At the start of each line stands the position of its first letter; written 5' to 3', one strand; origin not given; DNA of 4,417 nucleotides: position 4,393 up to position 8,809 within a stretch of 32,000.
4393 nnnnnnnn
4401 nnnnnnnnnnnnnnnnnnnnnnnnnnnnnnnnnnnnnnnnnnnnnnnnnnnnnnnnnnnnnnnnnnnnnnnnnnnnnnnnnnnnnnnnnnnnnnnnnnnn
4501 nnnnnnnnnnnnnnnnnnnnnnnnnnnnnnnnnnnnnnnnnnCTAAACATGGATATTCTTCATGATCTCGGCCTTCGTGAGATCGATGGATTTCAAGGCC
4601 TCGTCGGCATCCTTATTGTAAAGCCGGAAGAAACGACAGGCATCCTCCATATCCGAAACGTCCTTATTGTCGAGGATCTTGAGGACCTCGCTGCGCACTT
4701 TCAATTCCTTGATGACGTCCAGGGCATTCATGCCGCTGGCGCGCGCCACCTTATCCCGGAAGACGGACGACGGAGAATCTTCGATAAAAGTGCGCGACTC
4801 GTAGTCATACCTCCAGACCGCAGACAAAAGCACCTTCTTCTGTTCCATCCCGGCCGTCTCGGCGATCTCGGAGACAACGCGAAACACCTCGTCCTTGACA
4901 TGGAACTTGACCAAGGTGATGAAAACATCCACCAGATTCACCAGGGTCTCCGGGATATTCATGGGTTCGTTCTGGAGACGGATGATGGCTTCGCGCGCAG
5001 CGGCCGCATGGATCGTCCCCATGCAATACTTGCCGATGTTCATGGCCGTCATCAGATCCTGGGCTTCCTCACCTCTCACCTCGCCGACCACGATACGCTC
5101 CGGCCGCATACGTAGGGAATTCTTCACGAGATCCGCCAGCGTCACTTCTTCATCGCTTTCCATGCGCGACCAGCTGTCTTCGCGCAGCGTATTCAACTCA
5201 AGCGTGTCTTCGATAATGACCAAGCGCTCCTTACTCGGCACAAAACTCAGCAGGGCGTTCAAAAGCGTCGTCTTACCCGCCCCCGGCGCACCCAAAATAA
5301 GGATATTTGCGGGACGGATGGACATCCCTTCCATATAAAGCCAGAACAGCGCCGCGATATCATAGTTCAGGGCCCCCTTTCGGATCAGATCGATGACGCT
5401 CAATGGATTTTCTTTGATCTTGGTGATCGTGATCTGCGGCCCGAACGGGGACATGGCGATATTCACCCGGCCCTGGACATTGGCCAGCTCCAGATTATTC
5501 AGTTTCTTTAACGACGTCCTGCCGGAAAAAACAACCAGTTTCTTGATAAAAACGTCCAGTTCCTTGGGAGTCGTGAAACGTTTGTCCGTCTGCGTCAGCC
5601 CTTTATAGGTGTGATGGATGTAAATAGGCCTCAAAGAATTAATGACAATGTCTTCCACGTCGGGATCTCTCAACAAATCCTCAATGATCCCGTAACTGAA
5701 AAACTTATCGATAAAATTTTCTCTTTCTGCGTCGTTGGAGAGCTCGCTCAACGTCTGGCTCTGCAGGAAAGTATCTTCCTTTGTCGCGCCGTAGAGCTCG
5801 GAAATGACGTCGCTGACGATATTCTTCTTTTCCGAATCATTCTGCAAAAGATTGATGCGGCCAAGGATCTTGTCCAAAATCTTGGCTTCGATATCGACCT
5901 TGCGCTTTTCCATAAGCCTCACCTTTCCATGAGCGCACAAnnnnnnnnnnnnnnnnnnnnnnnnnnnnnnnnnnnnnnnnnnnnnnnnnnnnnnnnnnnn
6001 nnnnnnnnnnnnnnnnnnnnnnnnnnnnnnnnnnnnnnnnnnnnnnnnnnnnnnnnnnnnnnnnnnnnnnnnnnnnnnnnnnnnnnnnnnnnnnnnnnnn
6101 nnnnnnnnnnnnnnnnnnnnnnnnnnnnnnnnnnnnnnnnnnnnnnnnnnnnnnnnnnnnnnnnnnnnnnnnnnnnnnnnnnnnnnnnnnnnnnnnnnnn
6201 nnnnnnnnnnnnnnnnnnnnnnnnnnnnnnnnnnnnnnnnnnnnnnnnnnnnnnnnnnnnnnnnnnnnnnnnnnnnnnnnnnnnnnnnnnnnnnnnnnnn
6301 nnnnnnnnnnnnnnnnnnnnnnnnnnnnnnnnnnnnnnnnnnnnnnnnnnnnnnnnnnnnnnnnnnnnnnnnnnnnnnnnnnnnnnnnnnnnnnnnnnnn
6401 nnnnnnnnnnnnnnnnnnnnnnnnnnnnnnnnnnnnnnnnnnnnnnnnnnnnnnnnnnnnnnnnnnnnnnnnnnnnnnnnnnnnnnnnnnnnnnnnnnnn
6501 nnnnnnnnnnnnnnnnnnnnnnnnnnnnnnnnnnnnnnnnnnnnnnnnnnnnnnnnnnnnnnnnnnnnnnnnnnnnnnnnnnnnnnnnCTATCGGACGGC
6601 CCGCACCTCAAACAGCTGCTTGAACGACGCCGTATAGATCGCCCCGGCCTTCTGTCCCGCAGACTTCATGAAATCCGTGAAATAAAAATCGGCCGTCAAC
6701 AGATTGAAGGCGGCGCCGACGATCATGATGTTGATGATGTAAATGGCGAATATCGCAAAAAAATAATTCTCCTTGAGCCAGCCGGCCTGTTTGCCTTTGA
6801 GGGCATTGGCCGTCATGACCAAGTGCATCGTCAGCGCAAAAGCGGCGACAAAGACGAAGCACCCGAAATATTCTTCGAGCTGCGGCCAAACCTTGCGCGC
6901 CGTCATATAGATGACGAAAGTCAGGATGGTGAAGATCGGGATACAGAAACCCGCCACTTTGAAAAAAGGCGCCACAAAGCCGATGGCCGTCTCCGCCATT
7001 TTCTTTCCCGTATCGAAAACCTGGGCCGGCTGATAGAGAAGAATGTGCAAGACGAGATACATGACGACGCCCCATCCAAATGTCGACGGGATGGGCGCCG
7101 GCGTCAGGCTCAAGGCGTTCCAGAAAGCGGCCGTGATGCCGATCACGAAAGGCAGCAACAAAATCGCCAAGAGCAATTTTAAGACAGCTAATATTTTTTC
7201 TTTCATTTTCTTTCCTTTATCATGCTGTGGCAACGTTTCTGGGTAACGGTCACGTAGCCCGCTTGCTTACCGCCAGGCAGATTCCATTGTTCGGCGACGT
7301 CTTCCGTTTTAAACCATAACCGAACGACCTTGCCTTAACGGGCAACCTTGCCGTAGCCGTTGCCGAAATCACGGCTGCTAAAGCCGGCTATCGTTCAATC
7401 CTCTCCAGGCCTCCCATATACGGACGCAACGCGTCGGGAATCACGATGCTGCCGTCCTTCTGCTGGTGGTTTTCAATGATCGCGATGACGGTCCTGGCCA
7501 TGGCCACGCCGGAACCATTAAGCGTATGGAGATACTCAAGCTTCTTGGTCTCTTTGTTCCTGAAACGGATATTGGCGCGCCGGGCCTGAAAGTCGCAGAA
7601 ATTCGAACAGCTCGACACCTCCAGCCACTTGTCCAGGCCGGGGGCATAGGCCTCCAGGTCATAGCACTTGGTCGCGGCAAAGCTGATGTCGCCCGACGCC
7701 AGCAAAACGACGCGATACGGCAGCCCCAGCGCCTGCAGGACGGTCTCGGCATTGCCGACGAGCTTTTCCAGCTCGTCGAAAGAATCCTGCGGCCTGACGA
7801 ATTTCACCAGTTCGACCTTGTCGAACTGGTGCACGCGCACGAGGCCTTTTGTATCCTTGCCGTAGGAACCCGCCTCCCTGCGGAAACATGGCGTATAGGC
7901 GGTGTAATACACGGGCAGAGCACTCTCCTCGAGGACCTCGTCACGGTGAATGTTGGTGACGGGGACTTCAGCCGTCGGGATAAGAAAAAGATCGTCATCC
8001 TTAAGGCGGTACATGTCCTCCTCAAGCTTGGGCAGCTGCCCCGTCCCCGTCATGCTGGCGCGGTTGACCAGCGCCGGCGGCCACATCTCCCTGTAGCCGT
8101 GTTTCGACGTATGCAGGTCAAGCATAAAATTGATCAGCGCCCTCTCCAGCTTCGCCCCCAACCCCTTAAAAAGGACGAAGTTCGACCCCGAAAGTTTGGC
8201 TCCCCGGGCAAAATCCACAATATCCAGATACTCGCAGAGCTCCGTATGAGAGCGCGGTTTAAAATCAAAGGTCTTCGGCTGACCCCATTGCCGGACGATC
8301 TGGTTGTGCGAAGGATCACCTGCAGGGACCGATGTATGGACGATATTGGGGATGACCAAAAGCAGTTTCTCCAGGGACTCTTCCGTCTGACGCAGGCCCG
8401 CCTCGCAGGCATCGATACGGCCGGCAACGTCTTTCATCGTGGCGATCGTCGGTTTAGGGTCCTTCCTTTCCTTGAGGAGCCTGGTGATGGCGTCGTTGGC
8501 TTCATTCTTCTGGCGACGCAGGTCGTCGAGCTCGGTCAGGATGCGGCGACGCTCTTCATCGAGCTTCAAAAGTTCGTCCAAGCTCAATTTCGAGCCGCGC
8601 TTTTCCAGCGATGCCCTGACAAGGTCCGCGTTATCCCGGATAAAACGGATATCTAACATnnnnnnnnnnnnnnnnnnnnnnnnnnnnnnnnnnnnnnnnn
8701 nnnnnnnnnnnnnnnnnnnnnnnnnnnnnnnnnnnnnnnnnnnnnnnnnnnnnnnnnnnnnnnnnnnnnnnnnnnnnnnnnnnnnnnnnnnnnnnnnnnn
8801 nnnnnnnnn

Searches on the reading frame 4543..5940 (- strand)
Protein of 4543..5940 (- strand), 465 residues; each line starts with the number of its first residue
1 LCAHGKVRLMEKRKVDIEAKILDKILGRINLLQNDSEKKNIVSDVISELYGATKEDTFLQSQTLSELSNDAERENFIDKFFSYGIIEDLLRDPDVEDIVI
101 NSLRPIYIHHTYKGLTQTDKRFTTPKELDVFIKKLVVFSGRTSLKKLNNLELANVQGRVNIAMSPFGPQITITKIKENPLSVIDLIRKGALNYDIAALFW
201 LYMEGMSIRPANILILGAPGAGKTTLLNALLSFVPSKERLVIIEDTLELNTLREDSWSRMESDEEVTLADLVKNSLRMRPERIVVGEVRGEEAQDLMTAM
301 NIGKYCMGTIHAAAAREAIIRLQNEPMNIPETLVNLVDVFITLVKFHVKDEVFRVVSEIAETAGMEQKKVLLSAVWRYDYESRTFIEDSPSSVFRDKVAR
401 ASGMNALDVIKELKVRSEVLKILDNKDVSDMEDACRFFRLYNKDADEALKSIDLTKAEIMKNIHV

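Call 6: search_protein_families(library=pfam, proteins=[window:4543-5940:-])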
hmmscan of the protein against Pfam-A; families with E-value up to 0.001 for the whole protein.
window:4543-5940:- (465 aa): 6 families
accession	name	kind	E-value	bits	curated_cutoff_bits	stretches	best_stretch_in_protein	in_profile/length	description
PF00437.27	T2SSE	-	9.7e-32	110.5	24.9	1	158-325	95-258/370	Type II/IV secretion system protein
PF01580.24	FtsK_SpoIIIE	-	1.1e-05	25.4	24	0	210-231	39-60/221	FtsK/SpoIIIE family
PF13238.12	AAA_18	-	0.00019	22.3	29.4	1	213-294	1-86/128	AAA domain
PF00005.33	ABC_tran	-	0.00024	22.1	25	0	213-246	14-48/137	ABC transporter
PF13191.12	AAA_16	-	0.00055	20.9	32.6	0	207-248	21-62/167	AAA ATPase domain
PF13555.12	AAA_29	-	0.00057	20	27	0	204-232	13-44/61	P-loop containing region of AAA domain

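Call 33: find_encoding_contigs(protein=window:4543-5913:-, flank=8000, max_places=10)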
Protein window:4543-5913:- (456 aa): 2 contigs read that carry it; 2 places shown.
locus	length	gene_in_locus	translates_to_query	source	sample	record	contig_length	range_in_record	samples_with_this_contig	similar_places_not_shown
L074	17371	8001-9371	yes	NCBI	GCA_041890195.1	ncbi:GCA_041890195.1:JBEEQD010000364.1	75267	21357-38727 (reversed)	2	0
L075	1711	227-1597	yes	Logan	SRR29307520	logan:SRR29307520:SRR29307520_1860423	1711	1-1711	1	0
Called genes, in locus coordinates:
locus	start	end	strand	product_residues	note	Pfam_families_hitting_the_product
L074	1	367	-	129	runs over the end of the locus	PF07238:PilZ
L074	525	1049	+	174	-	PF01923:Cob_adeno_trans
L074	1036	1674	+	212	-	PF00857:Isochorismatase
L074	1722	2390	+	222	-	PF00702:Hydrolase, PF12710:HAD, PF13419:HAD_2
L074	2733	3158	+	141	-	PF01951:Archease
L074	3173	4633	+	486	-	PF01139:RtcB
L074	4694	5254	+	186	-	PF03703:bPH_2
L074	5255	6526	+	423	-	PF02403:Seryl_tRNA_N, PF00587:tRNA-synt_2b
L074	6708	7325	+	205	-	-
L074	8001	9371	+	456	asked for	PF01580:FtsK_SpoIIIE (faint), PF00437:T2SSE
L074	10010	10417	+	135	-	PF05635:23S_rRNA_IVP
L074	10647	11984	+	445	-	PF00860:Xan_ur_permease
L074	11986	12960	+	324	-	PF04055:Radical_SAM, PF13186:SPASM (weak)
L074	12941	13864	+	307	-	PF13593:SBF_like, PF01758:SBF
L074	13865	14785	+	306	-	PF13371:TPR_9 (faint), PF13414:TPR_11 (weak), PF13432:TPR_16 (weak), PF23914:TPR_CcmH_CycH, PF14559:TPR_19 (weak), PF12895:ANAPC3, PF13432:TPR_16, PF14559:TPR_19 (weak), +10 more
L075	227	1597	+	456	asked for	PF01580:FtsK_SpoIIIE (faint), PF00437:T2SSE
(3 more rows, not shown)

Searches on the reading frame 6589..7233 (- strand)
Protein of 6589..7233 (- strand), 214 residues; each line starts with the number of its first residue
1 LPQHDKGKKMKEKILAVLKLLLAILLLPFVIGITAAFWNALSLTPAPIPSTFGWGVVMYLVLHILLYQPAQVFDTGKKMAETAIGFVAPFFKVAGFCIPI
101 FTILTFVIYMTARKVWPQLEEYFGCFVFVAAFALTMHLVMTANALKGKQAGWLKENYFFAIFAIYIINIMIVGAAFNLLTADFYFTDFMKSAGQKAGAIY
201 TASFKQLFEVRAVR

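Call 6: search_protein_families(library=pfam, proteins=[window:6589-7233:-])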
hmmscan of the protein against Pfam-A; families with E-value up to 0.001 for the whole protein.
window:6589-7233:- (214 aa): 0 families

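Call 20: find_homologous_proteins(query=window:6589-7233:-, max_evalue=0.00001)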
Query window:6589-7233:- (214 aa): 48 proteins with E <= 0.00001 among 696 candidates.
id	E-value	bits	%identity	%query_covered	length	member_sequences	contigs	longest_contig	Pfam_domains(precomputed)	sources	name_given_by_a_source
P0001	1.4e-122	425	96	96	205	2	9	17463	-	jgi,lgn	-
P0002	4.9e-117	407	90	97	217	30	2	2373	-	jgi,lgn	-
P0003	1.3e-101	357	79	96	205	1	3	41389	-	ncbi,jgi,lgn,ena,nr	ncbi:MAG: hypothetical protein PHH75_06985 [Candidatus Omnitrophica bacterium]|nr:hypothetical prote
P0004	1.1e-100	354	78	95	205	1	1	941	-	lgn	-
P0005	8.5e-100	351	81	95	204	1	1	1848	-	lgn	-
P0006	2.2e-89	317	69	85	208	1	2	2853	-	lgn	-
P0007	9.7e-86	305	69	94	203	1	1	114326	-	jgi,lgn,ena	-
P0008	2.6e-83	297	69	88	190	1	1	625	-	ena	-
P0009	8.8e-83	296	66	96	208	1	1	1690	-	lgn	-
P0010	3.5e-81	290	66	95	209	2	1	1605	-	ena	-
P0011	1.8e-75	272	62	96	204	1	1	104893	-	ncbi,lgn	-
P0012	5.2e-75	270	63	95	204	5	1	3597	-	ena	-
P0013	9.9e-75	269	63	96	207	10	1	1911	-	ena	-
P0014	1.3e-73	266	61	86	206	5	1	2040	-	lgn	-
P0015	1.2e-71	259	60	94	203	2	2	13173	-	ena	-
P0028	1.3e-65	239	58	95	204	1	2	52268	-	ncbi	-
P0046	1.2e-57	213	48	95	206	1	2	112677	-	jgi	-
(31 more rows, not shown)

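Call 21: find_encoding_contigs(protein=P0001, flank=6000, max_places=4)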
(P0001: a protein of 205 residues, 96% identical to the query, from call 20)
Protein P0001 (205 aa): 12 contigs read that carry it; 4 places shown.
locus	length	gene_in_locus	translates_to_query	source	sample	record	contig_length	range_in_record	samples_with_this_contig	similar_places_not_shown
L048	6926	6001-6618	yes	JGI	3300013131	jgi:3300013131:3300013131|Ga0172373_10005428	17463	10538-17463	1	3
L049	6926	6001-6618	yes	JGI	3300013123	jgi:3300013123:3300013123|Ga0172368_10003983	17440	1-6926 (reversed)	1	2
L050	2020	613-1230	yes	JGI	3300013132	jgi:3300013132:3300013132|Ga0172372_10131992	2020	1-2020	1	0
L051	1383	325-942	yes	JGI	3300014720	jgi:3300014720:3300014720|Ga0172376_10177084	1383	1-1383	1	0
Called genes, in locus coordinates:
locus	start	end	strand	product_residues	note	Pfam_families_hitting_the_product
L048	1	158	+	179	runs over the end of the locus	PF01923:Cob_adeno_trans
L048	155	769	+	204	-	PF00857:Isochorismatase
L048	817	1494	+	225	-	PF00702:Hydrolase, PF12710:HAD (weak), PF13419:HAD_2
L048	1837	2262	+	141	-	PF01951:Archease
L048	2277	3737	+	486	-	PF01139:RtcB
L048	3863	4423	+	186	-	PF03703:bPH_2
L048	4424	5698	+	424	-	PF02403:Seryl_tRNA_N, PF00587:tRNA-synt_2b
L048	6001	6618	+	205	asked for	-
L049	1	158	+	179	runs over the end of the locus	PF01923:Cob_adeno_trans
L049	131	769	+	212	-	PF00857:Isochorismatase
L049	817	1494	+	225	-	PF00702:Hydrolase, PF12710:HAD (weak), PF13419:HAD_2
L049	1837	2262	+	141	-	PF01951:Archease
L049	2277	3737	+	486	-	PF01139:RtcB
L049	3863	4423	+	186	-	PF03703:bPH_2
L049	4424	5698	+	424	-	PF02403:Seryl_tRNA_N, PF00587:tRNA-synt_2b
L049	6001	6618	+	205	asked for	-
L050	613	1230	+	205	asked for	-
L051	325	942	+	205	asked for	-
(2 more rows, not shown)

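Call 22: find_encoding_contigs(protein=P0003, flank=6000, max_places=3)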
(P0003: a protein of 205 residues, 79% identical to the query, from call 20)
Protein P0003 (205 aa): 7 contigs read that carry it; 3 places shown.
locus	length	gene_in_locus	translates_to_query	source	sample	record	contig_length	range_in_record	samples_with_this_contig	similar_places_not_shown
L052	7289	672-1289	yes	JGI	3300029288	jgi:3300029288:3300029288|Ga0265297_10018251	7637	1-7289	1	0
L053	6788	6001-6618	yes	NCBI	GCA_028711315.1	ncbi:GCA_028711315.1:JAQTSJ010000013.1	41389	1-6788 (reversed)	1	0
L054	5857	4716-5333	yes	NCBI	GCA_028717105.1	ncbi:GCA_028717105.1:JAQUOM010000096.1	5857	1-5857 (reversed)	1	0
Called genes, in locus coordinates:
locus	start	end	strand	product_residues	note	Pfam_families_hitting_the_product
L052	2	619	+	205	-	?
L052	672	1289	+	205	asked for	-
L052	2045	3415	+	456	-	PF01580:FtsK_SpoIIIE (faint), PF00437:T2SSE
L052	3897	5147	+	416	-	PF00860:Xan_ur_permease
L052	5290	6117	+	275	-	PF04055:Radical_SAM (weak), PF13186:SPASM (weak)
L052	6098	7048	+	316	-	PF13593:SBF_like, PF01758:SBF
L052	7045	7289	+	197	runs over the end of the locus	?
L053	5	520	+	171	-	PF01923:Cob_adeno_trans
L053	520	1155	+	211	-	PF00857:Isochorismatase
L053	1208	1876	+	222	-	PF00702:Hydrolase, PF12710:HAD (weak), PF13419:HAD_2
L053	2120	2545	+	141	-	PF01951:Archease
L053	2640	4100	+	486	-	PF01139:RtcB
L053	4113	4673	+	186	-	PF03703:bPH_2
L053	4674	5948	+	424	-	PF02403:Seryl_tRNA_N, PF00587:tRNA-synt_2b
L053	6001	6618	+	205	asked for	-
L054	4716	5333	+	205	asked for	-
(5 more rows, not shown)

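Call 23: find_encoding_contigs(protein=P0007, flank=6000, max_places=2)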
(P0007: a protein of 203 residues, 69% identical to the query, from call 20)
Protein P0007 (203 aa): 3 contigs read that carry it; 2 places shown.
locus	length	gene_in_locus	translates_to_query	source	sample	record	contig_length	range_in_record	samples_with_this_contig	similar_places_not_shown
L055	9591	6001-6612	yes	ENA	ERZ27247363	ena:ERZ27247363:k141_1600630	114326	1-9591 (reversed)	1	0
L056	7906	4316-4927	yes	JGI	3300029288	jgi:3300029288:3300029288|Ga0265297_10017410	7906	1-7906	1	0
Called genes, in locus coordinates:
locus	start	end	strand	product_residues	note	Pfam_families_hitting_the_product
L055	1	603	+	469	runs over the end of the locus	PF14691:Fer4_20, PF00070:Pyr_redox (faint), PF01266:DAO (weak), PF03486:HI0933_like (faint), PF07992:Pyr_redox_2, PF12831:FAD_oxidored (weak), PF13738:Pyr_redox_3 (faint), PF13450:NAD_binding_8 (weak)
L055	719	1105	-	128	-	PF07238:PilZ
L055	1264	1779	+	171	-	PF01923:Cob_adeno_trans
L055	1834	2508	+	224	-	PF00702:Hydrolase, PF12710:HAD, PF13419:HAD_2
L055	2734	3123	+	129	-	PF01951:Archease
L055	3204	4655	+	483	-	PF01139:RtcB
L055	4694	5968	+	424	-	PF02403:Seryl_tRNA_N, PF00587:tRNA-synt_2b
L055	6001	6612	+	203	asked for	-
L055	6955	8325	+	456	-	PF00437:T2SSE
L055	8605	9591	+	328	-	PF21088:MS_channel_1st, PF00924:MS_channel_2nd, PF21082:MS_channel_3rd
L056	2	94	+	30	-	?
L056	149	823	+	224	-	PF00702:Hydrolase, PF12710:HAD, PF13419:HAD_2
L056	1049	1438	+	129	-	PF01951:Archease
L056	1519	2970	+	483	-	PF01139:RtcB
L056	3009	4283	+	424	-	PF02403:Seryl_tRNA_N, PF00587:tRNA-synt_2b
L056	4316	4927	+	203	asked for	-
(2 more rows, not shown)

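Call 24: find_encoding_contigs(protein=P0011, flank=6000, max_places=2)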
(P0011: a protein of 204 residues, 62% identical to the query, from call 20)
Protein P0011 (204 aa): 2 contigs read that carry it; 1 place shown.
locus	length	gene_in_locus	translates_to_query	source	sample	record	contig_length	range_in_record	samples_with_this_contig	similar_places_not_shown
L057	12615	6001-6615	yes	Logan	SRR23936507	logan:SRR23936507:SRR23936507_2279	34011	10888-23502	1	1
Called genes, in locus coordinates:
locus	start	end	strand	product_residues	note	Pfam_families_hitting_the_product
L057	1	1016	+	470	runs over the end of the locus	PF14691:Fer4_20, PF13738:Pyr_redox_3 (faint), PF00070:Pyr_redox (faint), PF01266:DAO (weak), PF07992:Pyr_redox_2, PF12831:FAD_oxidored (weak), PF01593:Amino_oxidase (weak), PF13450:NAD_binding_8, +2 more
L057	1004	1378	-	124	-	PF07238:PilZ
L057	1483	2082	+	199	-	PF00857:Isochorismatase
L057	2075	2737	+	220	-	PF00702:Hydrolase, PF13419:HAD_2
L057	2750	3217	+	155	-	PF01951:Archease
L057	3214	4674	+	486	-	PF01139:RtcB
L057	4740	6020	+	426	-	PF02403:Seryl_tRNA_N, PF00587:tRNA-synt_2b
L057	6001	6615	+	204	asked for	-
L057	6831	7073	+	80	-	PF01541:GIY-YIG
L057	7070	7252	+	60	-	-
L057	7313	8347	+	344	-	PF00586:AIRS, PF02769:AIRS_C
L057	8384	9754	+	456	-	PF00437:T2SSE, PF01580:FtsK_SpoIIIE (faint)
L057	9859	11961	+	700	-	PF13439:Glyco_transf_4 (weak), PF00534:Glycos_transf_1, PF13692:Glyco_trans_1_4 (weak), PF04055:Radical_SAM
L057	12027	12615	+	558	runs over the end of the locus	PF00672:HAMP, PF00989:PAS, PF08448:PAS_4, PF13426:PAS_9, PF08447:PAS_3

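Call 28: find_encoding_contigs(protein=P0028, flank=6000, max_places=2)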
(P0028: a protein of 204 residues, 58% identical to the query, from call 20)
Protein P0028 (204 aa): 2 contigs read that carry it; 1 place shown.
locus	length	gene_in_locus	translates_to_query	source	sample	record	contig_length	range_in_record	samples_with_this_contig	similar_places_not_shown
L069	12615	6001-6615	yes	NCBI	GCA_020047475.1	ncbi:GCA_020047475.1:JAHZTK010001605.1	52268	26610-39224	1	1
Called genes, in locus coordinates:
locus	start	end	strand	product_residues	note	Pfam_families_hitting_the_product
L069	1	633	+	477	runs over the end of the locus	PF14691:Fer4_20, PF00070:Pyr_redox (faint), PF01266:DAO (weak), PF03486:HI0933_like (weak), PF07992:Pyr_redox_2, PF12831:FAD_oxidored (weak), PF13450:NAD_binding_8, PF01593:Amino_oxidase, +2 more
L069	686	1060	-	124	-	PF07238:PilZ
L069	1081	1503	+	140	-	-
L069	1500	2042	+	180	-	PF01923:Cob_adeno_trans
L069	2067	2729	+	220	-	PF00702:Hydrolase, PF13419:HAD_2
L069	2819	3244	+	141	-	PF01951:Archease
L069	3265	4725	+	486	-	PF01139:RtcB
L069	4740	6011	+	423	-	PF02403:Seryl_tRNA_N, PF00587:tRNA-synt_2b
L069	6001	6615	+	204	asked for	-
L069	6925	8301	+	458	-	PF00437:T2SSE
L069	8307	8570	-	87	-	-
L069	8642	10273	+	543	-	PF05228:CHASE4, PF00672:HAMP, PF00989:PAS, PF08448:PAS_4, PF13426:PAS_9, PF08447:PAS_3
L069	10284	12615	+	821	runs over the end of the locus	PF02743:dCache_1, PF00672:HAMP, PF00989:PAS, PF08448:PAS_4 (weak), PF13426:PAS_9 (weak), PF00512:HisKA, PF02518:HATPase_c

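Call 29: find_encoding_contigs(protein=P0046, flank=6000, max_places=2)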
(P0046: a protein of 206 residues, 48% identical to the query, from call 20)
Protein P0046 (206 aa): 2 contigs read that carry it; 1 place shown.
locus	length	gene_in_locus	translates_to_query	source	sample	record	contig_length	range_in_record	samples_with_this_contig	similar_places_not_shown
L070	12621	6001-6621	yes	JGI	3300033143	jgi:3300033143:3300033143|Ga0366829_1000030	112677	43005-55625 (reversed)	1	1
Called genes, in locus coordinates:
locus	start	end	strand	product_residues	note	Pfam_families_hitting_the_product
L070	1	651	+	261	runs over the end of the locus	PF00565:SNase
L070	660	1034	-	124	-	PF07238:PilZ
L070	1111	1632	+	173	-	PF01923:Cob_adeno_trans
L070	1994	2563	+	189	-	PF00702:Hydrolase, PF13419:HAD_2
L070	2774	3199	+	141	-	PF01951:Archease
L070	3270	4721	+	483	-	PF01139:RtcB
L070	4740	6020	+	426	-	PF02403:Seryl_tRNA_N, PF00587:tRNA-synt_2b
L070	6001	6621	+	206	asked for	-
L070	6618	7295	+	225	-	PF02080:TrkA_C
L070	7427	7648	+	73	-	PF01541:GIY-YIG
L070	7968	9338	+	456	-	PF00437:T2SSE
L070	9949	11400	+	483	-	PF13231:PMT_2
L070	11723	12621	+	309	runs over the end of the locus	PF00730:HhH-GPD, PF00293:NUDIX, PF14815:NUDIX_4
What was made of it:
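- Small GIY-YIG genes sit next to tRNA-Ser in L057 and L070 (calls 24, 29).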

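Call 30: find_encoding_contigs(protein=P0015, flank=6000, max_places=2)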
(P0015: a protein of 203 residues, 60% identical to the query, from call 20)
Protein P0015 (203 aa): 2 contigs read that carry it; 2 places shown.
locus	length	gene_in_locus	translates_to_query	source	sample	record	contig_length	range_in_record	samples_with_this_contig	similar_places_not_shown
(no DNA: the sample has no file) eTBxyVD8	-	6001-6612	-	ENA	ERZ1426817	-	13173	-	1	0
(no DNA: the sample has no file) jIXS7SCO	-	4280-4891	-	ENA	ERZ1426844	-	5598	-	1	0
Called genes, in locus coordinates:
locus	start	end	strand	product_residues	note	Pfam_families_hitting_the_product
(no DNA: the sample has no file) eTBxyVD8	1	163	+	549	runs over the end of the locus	PF01435:Peptidase_M48, PF18551:TackOD1 (faint), PF13453:Zn_ribbon_TFIIB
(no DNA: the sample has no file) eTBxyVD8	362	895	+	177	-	PF01923:Cob_adeno_trans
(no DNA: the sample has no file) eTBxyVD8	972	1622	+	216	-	PF00857:Isochorismatase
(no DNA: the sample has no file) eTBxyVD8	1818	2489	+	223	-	PF00702:Hydrolase, PF12710:HAD (weak), PF13419:HAD_2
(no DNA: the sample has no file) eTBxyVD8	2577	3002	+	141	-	PF01951:Archease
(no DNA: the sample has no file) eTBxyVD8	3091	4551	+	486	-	PF01139:RtcB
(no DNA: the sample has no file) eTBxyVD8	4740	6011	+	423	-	PF02403:Seryl_tRNA_N, PF00587:tRNA-synt_2b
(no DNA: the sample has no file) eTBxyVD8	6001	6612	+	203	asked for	-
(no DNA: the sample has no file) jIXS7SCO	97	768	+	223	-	PF00702:Hydrolase, PF12710:HAD (weak), PF13419:HAD_2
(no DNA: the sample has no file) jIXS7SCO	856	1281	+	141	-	PF01951:Archease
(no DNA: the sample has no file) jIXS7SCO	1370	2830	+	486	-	PF01139:RtcB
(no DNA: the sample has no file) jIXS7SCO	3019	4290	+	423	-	PF02403:Seryl_tRNA_N, PF00587:tRNA-synt_2b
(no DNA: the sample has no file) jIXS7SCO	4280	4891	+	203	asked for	-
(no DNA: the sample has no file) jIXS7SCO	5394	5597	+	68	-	?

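Call 32: find_encoding_contigs(protein=P0002, flank=6000, max_places=10)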
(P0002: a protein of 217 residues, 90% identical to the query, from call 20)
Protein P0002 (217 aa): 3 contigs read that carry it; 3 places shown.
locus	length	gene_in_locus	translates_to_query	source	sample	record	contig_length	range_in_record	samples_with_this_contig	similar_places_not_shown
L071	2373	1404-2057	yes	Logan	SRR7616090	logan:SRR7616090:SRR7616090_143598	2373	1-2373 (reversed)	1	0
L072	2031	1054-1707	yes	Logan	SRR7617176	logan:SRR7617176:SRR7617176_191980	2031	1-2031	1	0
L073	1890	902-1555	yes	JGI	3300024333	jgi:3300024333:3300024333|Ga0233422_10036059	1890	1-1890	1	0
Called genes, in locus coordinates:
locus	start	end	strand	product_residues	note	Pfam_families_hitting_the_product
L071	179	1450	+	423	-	PF02403:Seryl_tRNA_N, PF00587:tRNA-synt_2b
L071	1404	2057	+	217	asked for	-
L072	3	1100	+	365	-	?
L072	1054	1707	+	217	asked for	-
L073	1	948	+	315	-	?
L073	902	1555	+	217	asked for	-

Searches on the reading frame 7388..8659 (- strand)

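Call 6: search_protein_families(library=pfam, proteins=[window:7388-8659:-])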
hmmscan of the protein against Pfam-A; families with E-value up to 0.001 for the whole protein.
window:7388-8659:- (423 aa): 2 families
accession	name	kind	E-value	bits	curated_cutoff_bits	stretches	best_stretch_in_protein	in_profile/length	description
PF00587.30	tRNA-synt_2b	-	1.9e-41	142.5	29.3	1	220-398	4-179/179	tRNA synthetase class II core domain (G, H, P, S and T)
PF02403.27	Seryl_tRNA_N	-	8.3e-27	94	28.2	1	1-107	1-108/108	Seryl-tRNA synthetase N-terminal domain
